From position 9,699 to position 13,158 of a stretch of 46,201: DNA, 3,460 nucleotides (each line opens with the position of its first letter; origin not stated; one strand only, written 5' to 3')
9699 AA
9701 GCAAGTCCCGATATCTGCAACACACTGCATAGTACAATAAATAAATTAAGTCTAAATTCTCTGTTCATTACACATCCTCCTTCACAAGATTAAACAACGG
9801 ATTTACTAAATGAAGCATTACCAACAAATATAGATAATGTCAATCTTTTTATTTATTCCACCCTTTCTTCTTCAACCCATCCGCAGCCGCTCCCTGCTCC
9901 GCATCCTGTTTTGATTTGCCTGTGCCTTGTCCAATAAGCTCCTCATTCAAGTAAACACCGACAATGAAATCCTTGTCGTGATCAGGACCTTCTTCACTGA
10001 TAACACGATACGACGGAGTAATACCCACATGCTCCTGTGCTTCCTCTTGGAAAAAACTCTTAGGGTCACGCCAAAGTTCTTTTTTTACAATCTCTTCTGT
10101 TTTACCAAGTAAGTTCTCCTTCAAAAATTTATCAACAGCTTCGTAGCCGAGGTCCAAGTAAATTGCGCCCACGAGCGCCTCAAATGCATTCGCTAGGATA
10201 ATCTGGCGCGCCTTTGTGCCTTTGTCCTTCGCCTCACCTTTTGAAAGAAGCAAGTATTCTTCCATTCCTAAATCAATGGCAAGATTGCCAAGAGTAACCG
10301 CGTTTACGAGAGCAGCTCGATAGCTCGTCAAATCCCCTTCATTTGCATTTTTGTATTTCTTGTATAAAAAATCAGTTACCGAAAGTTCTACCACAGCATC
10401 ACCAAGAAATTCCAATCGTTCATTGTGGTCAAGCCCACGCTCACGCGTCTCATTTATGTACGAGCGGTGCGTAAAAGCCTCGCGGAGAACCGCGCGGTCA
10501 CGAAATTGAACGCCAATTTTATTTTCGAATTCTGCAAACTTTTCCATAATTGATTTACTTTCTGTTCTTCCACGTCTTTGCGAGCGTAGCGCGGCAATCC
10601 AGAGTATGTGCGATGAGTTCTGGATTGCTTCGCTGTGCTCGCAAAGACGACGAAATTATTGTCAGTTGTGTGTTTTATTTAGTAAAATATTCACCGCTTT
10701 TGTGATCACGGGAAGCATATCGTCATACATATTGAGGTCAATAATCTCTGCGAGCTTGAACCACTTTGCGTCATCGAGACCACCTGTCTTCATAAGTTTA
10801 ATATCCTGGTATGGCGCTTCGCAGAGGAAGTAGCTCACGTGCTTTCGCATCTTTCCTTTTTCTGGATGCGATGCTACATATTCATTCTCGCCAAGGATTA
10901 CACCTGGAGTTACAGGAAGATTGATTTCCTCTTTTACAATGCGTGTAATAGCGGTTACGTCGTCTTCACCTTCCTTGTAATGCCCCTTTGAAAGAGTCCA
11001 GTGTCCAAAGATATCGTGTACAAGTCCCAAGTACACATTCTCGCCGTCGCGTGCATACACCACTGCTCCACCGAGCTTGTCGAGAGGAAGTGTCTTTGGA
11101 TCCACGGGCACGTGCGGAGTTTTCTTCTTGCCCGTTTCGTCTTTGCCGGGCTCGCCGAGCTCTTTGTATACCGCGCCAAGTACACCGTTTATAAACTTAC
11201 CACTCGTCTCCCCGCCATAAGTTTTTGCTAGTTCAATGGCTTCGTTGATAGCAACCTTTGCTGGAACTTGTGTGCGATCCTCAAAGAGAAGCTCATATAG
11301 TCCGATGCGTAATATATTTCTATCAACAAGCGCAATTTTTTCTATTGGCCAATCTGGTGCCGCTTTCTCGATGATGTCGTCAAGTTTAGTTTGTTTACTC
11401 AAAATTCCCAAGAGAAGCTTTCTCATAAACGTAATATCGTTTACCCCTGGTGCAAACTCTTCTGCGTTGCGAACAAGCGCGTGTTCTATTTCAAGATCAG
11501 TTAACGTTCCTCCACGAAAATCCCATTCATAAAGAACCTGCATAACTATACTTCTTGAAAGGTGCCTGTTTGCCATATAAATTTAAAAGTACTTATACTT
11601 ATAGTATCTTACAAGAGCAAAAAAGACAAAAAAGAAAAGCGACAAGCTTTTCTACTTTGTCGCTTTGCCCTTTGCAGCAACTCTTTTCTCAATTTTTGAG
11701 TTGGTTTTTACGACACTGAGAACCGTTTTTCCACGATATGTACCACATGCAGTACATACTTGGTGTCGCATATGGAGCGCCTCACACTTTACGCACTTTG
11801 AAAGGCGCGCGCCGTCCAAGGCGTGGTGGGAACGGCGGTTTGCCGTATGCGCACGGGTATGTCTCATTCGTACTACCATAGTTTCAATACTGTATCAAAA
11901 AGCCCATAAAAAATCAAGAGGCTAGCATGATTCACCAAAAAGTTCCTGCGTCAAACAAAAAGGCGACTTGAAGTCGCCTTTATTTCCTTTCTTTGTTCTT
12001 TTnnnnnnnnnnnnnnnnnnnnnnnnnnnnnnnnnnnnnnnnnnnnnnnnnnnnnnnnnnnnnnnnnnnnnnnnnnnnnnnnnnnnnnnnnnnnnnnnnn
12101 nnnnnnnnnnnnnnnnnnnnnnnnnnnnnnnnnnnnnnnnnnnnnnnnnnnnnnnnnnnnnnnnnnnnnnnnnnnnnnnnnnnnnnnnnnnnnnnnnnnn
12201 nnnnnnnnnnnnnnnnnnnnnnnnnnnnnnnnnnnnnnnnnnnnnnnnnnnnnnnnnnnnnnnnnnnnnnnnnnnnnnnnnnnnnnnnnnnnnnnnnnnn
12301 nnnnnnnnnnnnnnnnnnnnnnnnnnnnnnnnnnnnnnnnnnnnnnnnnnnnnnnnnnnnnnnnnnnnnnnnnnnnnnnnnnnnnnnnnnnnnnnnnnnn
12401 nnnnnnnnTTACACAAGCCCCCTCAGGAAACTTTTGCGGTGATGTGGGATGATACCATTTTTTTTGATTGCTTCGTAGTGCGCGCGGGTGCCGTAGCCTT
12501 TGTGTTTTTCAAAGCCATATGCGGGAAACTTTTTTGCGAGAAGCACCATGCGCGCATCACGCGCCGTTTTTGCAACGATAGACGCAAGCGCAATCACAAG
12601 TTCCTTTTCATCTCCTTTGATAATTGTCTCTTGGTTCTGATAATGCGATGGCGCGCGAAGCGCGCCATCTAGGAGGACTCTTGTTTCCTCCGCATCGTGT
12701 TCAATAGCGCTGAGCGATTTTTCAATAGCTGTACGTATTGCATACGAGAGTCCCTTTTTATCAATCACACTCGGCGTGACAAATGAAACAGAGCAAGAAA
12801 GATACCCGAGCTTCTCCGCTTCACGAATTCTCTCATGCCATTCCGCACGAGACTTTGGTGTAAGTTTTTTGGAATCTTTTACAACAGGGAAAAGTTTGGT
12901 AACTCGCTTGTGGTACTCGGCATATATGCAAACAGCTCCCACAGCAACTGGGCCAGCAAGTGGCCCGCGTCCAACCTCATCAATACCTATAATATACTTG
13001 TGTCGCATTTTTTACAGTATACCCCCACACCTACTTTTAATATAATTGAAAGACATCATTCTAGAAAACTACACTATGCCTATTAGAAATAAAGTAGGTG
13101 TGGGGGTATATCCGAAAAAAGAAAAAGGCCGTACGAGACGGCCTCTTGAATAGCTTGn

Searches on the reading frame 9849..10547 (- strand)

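Call 15: search_protein_families(library=pfam, proteins=[window:9849-10547:-], max_evalue=0.001)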
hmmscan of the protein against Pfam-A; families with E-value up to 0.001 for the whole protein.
window:9849-10547:- (232 aa): 4 families
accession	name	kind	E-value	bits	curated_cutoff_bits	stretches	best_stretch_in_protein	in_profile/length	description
PF14622.11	Ribonucleas_3_3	-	5e-36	124.1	35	1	18-148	2-126/128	Ribonuclease-III-like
PF00636.31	Ribonuclease_3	-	2.9e-25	89.4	27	1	43-134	1-102/102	Ribonuclease III domain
PF00035.32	dsrm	-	4.7e-16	59.5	23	1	162-227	1-65/66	Double-stranded RNA binding motif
PF22935.1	RM44_endonuclase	-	2.2e-09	38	27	1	7-129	9-139/139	Large ribosomal subunit protein mL44, endonuclease domain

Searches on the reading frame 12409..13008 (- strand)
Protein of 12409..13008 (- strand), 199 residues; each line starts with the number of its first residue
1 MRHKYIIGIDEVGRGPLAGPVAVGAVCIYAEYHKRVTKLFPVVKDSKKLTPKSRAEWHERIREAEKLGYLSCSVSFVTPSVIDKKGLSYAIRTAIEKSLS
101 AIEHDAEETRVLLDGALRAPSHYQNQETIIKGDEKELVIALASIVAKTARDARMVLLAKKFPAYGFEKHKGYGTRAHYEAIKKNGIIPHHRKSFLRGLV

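Call 16: search_protein_families(library=pfam, proteins=[window:12409-13008:-], max_evalue=0.001)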
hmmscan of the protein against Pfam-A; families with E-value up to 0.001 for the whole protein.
window:12409-13008:- (199 aa): 1 family
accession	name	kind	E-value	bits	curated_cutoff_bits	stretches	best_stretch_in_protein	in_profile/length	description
PF01351.25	RNase_HII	-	3.8e-36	125.3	25.8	1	7-194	1-196/199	Ribonuclease HII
